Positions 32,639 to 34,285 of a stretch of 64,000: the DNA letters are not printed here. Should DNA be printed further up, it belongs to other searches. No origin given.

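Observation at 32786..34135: Orphan 449-aa protein with a histone-tail-like polybasic N-terminus, divergent from a hybrid histidine kinase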

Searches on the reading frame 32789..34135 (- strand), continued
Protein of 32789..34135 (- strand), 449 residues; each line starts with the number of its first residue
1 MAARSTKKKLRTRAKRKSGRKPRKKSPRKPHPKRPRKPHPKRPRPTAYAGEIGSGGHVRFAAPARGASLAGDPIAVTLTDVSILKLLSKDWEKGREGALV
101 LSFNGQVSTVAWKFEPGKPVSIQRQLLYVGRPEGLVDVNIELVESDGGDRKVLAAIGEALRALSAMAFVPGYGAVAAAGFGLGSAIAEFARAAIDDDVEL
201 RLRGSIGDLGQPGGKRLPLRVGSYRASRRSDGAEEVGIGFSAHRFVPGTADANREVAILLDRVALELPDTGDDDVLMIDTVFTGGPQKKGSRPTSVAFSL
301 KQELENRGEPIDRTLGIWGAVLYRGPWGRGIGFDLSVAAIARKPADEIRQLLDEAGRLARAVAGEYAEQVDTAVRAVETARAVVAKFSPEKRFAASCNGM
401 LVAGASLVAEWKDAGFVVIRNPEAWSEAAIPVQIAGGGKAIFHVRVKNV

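Call 43: predict_structure(alignment_id=A2)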
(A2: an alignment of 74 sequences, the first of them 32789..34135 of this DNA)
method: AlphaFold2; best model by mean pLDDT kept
length: 449 residues; sequences in the alignment: 74
mean_pLDDT: 82.2   pTM: 0.80
mean pLDDT of the five models: 82.2, 80.7, 80.4, 80.3, 79.2
residues with pLDDT >= 90: 228; 70-90: 119; 50-70: 65; < 50: 37
segments of 3 or more residues with pLDDT < 50: 1-17, 166-181
pLDDT, mean of each block of 10 residues (from residue 1): 39 48 55 58 57 87 94 94 92 87 89 89 92 94 78 68 48 41 60 77 91 84 96 95 91 95 96 95 89 90 95 95 95 95 90 83 76 73 85 93 78 88 95 93 97
secondary structure, 60 per line:
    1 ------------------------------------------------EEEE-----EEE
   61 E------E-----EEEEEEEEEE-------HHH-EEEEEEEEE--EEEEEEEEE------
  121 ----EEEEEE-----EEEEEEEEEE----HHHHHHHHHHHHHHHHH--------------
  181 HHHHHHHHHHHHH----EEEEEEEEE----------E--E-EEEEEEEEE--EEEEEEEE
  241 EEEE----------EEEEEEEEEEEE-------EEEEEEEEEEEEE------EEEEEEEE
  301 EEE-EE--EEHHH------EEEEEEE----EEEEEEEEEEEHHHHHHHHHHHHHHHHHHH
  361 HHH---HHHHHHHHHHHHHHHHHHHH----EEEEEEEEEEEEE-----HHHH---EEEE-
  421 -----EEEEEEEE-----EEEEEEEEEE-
elements in order: E49-52 E58-61 E74-83 E95-103 E106-114 E125-130 E136-145 H150-166 H181-193 E198-206 E222-230 E233-244 E255-266 E274-286 E293-303 E320-326 E331-341 H342-363 H367-386 E391-403 H409-412 E416-419 E426-433 E439-448

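Call 44: search_protein_families(library=pfam, proteins=[L008:2-2467:+, L008:2679-3170:+, L008:4395-4829:-, L006:2748-4976:-, L006:4980-6083:-, L006:1404-2729:-, L009:5386-5694:+, L005:11253-11516:-], max_evalue=0.01)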
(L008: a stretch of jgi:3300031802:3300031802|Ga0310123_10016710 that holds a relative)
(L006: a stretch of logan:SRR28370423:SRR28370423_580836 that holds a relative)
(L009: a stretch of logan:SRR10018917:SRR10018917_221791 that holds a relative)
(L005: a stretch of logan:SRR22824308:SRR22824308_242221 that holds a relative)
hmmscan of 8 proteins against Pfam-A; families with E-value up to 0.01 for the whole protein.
L008:2-2467:+ (821 aa): 4 families
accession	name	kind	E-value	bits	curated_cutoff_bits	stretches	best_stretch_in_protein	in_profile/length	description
PF02347.22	GDC-P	-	2.1e-130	435.9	26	2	1-305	121-429/429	Glycine cleavage system P-protein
PF21478.3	GcvP2_C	-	9.5e-64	213.2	27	1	643-764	1-122/122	Glycine dehydrogenase, C-terminal domain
PF01212.27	Beta_elim_lyase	-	1.2e-05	25.2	27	1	408-545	31-170/288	Beta-eliminating lyase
PF00266.25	Aminotran_5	-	0.00016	21.2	21.5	1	443-595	76-220/371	Aminotransferase class-V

L008:2679-3170:+ (163 aa): 0 families

L008:4395-4829:- (144 aa): 0 families

L006:2748-4976:- (742 aa): 2 families
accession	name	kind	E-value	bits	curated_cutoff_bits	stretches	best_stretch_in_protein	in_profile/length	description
PF12770.12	CHAT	-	3.4e-05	23.9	24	1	115-322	65-262/289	CHAT domain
PF04473.18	DUF553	-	0.004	17.1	20.5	1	556-621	17-87/140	Transglutaminase-like domain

L006:4980-6083:- (367 aa): 1 family
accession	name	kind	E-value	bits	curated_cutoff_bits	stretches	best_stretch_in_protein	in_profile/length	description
PF25819.1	Nal1_C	-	9.3e-07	28.7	26.1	1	257-325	152-212/268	Nal1 C-terminal domain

L006:1404-2729:- (441 aa): 1 family
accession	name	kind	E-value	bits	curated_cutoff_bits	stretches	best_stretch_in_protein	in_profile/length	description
PF24096.1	DUF7379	-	2.8e-24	86.6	33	1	145-323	1-178/191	Domain of unknown function (DUF7379)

L009:5386-5694:+ (102 aa): 0 families

L005:11253-11516:- (87 aa): 0 families

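Call 53: list_cluster_members(proteins=[P0001, P0004, P0006, P0032, P0010, P0019])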
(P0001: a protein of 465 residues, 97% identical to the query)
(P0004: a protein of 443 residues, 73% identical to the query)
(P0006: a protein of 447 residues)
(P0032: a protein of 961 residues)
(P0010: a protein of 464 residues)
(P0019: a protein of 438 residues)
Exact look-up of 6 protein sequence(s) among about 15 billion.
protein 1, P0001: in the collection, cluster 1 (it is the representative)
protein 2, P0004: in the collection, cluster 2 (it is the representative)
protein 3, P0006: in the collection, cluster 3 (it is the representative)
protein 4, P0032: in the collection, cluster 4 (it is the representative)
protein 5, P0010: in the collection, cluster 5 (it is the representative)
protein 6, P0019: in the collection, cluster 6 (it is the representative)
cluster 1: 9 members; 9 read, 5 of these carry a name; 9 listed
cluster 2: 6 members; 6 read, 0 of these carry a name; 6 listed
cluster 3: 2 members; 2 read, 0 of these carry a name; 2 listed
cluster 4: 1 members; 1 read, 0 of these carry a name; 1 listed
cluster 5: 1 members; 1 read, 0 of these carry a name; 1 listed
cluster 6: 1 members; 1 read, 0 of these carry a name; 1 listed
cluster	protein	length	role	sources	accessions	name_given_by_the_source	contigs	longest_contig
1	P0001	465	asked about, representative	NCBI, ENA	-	-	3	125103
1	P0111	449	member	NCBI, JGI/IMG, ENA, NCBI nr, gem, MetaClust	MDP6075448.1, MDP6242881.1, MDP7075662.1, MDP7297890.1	MAG: hypothetical protein QF890_09705 [Myxococcota bacterium] | hypothetical protein [Myxococcota bacterium] | \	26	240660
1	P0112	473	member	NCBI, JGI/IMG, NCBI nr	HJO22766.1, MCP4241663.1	MAG: hypothetical protein GY772_13970 [bacterium] | hypothetical protein | hypothetical protein [bacterium]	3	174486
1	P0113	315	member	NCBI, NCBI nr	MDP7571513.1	MAG: hypothetical protein QF391_07870, partial [Myxococcota bacterium] | hypothetical protein [Myxococcota bacterium]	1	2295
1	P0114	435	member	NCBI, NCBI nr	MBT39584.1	MAG: hypothetical protein CL938_13695, partial [Deltaproteobacteria bacterium] | hypothetical protein [Deltaproteobacteria bacterium]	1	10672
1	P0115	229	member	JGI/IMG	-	hypothetical protein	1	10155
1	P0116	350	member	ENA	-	-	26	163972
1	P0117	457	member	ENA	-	-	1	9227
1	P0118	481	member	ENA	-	-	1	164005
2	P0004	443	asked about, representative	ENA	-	-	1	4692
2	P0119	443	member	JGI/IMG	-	-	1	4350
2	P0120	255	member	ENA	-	-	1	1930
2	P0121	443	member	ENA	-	-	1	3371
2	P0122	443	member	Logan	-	-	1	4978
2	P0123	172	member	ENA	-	-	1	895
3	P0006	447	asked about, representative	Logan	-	-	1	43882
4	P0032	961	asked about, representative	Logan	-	-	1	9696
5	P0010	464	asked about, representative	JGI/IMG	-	-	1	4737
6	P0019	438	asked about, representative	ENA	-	-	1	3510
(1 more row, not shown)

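Call 55: find_encoding_contigs(protein=P0014, flank=10000, max_places=3)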
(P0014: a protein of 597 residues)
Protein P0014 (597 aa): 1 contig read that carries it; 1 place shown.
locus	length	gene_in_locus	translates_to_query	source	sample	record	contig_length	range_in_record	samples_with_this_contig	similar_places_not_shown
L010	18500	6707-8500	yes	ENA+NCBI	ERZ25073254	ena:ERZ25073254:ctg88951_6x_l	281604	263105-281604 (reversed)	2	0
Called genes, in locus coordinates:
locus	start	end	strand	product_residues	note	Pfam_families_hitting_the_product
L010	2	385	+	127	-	?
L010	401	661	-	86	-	PF00589:Phage_integrase (weak)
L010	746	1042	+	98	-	PF01527:HTH_Tnp_1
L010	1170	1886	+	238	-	PF13276:HTH_21, PF00665:rve, PF13683:rve_3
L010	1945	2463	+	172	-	-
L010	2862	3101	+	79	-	PF12728:HTH_17 (weak)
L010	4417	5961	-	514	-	PF03098:An_peroxidase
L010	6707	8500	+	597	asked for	-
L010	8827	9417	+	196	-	-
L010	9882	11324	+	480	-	PF02321:OEP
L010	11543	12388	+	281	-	-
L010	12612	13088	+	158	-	-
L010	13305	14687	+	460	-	-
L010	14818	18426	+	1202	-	PF00873:ACR_tran, PF02355:SecD_SecF_C (faint)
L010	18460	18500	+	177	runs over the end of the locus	-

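Call 56: find_encoding_contigs(protein=P0011, flank=10000, max_places=3)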
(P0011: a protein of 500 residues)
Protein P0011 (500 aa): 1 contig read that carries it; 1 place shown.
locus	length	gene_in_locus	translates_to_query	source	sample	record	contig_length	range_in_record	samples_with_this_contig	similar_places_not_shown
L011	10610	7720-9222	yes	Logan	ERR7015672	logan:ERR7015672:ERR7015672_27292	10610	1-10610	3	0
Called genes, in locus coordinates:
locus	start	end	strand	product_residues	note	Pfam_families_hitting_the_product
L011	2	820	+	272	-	?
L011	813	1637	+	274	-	PF01061:ABC2_membrane (weak), PF06182:ABC2_membrane_6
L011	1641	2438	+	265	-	PF06182:ABC2_membrane_6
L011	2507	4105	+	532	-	PF00246:Peptidase_M14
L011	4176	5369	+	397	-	-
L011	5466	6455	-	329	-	PF07610:DUF1573, PF22544:HYDIN_VesB_CFA65-like_Ig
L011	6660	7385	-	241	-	PF18912:DZR_2, PF00156:Pribosyltran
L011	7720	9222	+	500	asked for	-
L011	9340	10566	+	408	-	-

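Call 61: fold_search(model_id=the predicted structure, library=viral)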
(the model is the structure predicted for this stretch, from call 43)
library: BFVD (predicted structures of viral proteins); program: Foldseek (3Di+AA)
matches with E <= 10: 322; with E <= 0.001: 0
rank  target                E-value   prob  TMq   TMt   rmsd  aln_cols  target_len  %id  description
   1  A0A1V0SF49            4.4e-03  0.97  0.22  0.29   9.3       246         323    9  Uncharacterized protein [Hokovirus HKV1]
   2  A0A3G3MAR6            5.5e-03  0.14  0.12  0.11  20.8       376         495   10  Minor tail protein [Gordonia phage Octobien14]
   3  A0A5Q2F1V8            1.5e-02  0.08  0.09  0.10  23.3       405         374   11  Recombination-associated protein RdgC [Serratia phage JS26]
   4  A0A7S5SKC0            3.2e-02  0.12  0.14  0.08  36.8       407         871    9  (no name in the UniProt tables at hand)
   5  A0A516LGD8            7.6e-02  0.02  0.07  0.05  23.1       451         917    8  (no name in the UniProt tables at hand)
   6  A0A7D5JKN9            1.1e-01  0.13  0.14  0.22  25.9       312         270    8  (no name in the UniProt tables at hand)
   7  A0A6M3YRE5            1.2e-01  0.01  0.07  0.05  32.5       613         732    7  (no name in the UniProt tables at hand)
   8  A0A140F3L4            1.3e-01  0.06  0.12  0.12  17.2       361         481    8  Uncharacterized protein [Pyrobaculum filamentous virus 1]
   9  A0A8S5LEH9            1.4e-01  0.03  0.06  0.08  25.5       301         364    9  Uncharacterized protein [Myoviridae sp. ctBDS4]
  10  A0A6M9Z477            1.5e-01  0.08  0.11  0.07  26.2       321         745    9  (no name in the UniProt tables at hand)
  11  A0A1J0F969            1.6e-01  0.07  0.12  0.11  22.0       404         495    7  (no name in the UniProt tables at hand)
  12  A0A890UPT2            1.6e-01  0.04  0.11  0.09  20.8       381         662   10  Minor tail protein [Gordonia phage RoyalG]
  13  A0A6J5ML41            1.6e-01  0.02  0.08  0.08  21.8       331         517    9  Uncharacterized protein [uncultured Caudovirales phage]
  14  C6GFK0                2.0e-01  0.06  0.08  0.12  14.6       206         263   10  p29 [Carrot yellow leaf virus]
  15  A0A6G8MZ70            2.1e-01  0.05  0.09  0.15  13.9       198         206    9  Uncharacterized protein [Cedratvirus kamchatka]
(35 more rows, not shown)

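Call 62: search_solved_structures(query=A3, max_evalue=10)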
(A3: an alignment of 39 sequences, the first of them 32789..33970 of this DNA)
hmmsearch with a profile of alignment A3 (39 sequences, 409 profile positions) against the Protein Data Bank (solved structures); distinct sequences matched with E-value up to 10: 3.
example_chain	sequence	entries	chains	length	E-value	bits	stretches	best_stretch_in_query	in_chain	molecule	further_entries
9lp2_A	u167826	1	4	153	0.093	14.9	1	302-380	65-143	dAID23.4L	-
8pel_F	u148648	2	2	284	1.8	10.7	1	94-159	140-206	Exosome complex component MTR3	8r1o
2bbv_D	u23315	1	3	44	2.4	10.2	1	115-151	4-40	PROTEIN (BLACK BEETLE VIRUS CAPSID PROTEIN)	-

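Call 72: search_protein_families(library=pfam, proteins=[L011:9340-10566:+, L010:8827-9417:+], max_evalue=0.001)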
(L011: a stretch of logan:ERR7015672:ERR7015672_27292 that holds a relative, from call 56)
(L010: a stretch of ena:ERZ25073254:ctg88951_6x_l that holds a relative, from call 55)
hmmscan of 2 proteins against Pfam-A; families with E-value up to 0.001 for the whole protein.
L011:9340-10566:+ (408 aa): 1 family
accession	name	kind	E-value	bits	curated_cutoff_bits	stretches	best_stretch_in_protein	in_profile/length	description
PF11845.13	Tll0287-like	-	9.5e-05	23.3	24.1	1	319-370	67-113/144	Tll0287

L010:8827-9417:+ (196 aa): 0 families

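Call 73: search_protein_families(library=padloc, proteins=[L005:588-3164:-, L005:5804-9445:-, L005:9733-11061:-, L006:1404-2729:-, L006:2748-4976:-, L006:4980-6083:-], max_evalue=0.001)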
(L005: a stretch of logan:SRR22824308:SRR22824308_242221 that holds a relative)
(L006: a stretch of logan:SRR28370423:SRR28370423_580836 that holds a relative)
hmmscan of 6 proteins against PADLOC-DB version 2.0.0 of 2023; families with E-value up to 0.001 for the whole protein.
L005:588-3164:- (858 aa): 0 families

L005:5804-9445:- (1213 aa): 0 families

L005:9733-11061:- (442 aa): 31 families (the best 25 are shown)
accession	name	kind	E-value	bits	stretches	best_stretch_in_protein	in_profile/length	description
PDLC00855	E1-E2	-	1.3e-16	58.8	1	150-251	293-399/579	E1-E2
PDLC00840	E1-E2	-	9.7e-16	55.8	1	143-259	198-314/458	E1-E2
PDLC00848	E1-E2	-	7.1e-14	49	1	151-254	366-469/607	E1-E2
PDLC00836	E1-E2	-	1.9e-13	47.9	1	142-252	325-435/602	E1-E2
PDLC00837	E1-E2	-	3.7e-13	47.1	1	155-256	321-426/593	E1-E2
PDLC00832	E1-E2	-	4.1e-13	46.4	1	154-255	333-434/588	E1-E2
PDLC00844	E1-E2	-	1.2e-12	45.3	1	152-254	269-371/489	E1-E2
PDLC00829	E1-E2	-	1.2e-11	42.4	1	155-271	167-283/426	E1-E2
PDLC00856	E1-E2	-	6.7e-11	39.4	1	142-244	305-405/573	E1-E2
PDLC00850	E1-E2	-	1.3e-10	38.4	1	146-259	304-414/566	E1-E2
PDLC00835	E1-E2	-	1.9e-10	37.7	1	154-258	368-471/778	E1-E2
PDLC00851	E1-E2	-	5.2e-10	36.8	1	155-232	236-311/491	E1-E2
PDLC00843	E1-E2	-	8.8e-10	35.7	1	155-256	314-413/575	E1-E2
PDLC00842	E1-E2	-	9.7e-10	35.7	1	156-254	302-399/549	E1-E2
PDLC00828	E1-E2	-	1.8e-08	32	1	155-263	171-279/431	E1-E2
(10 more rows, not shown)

L006:1404-2729:- (441 aa): 0 families

L006:2748-4976:- (742 aa): 0 families

L006:4980-6083:- (367 aa): 0 families
